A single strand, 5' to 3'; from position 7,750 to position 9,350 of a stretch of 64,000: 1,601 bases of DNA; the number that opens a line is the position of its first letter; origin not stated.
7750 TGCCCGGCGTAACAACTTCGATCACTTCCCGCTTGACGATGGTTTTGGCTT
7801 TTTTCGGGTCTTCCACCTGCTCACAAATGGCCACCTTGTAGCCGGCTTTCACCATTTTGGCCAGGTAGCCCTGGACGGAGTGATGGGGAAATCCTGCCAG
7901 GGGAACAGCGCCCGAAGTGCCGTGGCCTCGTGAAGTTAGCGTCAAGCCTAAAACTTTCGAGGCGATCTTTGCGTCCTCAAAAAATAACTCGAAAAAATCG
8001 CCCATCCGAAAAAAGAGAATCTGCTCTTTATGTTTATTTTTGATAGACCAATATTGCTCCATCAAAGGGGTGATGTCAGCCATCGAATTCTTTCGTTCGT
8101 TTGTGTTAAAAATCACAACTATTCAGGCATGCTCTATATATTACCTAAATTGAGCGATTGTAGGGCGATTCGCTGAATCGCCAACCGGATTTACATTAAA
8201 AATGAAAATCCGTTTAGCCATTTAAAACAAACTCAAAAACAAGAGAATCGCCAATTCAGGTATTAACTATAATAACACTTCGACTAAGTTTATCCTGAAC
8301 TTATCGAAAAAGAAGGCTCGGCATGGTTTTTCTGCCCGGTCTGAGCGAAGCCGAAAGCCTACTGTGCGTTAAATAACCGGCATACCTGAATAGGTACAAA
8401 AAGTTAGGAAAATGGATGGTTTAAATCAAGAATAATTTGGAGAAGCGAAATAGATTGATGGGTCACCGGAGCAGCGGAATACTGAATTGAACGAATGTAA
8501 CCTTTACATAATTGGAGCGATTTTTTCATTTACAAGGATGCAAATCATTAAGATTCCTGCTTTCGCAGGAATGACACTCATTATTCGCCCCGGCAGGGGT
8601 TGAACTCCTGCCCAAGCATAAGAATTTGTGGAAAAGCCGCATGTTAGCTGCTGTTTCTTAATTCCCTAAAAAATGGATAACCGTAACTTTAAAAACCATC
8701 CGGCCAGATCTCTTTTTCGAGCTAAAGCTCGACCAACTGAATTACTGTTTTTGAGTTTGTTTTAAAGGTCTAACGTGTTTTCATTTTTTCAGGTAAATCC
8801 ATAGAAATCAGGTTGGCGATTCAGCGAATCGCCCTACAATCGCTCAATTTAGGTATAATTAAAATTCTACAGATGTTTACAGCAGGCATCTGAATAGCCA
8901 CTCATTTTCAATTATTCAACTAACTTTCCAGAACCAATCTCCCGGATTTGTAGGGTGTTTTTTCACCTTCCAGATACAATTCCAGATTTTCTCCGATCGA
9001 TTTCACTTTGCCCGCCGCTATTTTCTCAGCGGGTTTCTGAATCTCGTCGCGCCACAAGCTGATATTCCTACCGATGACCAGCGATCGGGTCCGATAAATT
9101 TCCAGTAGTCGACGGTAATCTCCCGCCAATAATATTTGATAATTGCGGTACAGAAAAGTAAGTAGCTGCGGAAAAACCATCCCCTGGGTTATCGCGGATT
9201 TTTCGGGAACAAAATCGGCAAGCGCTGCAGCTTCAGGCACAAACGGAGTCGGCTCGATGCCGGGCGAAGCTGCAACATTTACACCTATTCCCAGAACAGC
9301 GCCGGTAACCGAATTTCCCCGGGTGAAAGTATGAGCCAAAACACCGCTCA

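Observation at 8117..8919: Nested and composite repeat architecture in the mutS-birA spacer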

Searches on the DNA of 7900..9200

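Call 13: search_rna_families(source=window, start=7900, end=9200, threshold=evalue, max_evalue=1)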
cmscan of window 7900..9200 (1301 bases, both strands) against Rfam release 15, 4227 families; matches with E-value up to 1: 0.
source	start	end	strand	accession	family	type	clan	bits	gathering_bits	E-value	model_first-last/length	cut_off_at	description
